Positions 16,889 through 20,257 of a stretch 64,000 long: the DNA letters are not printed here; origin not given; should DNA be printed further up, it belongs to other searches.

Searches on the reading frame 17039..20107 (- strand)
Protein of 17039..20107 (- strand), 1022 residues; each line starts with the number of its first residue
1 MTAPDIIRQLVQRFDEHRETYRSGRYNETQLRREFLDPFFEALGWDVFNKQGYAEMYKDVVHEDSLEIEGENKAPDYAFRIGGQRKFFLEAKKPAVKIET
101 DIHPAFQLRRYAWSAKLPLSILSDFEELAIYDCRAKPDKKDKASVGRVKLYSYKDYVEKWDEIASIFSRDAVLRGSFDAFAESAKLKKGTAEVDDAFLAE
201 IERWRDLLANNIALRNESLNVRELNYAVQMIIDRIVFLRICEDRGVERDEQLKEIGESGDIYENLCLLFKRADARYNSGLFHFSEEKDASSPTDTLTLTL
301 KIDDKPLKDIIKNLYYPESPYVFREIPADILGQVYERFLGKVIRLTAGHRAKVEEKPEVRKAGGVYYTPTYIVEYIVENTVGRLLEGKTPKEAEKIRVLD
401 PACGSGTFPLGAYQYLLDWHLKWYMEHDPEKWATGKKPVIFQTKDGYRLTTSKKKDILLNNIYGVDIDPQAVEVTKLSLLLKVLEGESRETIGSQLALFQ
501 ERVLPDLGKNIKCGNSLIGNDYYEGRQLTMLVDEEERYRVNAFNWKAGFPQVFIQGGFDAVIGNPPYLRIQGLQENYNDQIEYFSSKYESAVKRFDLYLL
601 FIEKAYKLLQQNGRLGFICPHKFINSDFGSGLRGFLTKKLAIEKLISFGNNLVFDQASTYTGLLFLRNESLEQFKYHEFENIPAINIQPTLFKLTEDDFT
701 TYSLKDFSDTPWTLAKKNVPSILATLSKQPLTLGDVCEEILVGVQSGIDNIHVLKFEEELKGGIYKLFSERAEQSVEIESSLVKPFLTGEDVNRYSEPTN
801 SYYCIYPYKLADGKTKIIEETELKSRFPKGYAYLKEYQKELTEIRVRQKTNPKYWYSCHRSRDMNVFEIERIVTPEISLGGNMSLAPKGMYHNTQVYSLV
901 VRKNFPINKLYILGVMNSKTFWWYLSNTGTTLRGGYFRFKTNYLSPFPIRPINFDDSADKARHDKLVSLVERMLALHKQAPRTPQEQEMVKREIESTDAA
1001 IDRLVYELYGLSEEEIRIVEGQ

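Call 31: search_protein_families(library=pfam, proteins=[window:17039-20107:-], max_evalue=0.0001)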
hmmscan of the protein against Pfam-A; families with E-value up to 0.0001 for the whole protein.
window:17039-20107:- (1022 aa): 5 families
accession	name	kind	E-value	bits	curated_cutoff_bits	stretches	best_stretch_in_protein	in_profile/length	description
PF07669.17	Eco57I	-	1.1e-45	156.2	25.3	1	460-654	1-171/171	Eco57I restriction-modification methylase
PF12950.13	TaqI_C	-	2.4e-15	57.3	26.5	1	784-949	1-118/118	TaqI-like C-terminal specificity domain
PF02384.22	N6_Mtase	-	4.4e-15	56.2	20.4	1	329-670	4-234/311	N-6 DNA Methylase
PF20473.4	MmeI_Mtase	-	3e-14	53.3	27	1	392-618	17-197/259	MmeI, DNA-methyltransferase domain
PF04313.20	HSDR_N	-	1.4e-10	41.8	25.1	1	60-138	114-197/198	Type I restriction enzyme R protein N terminus (HSDR_N)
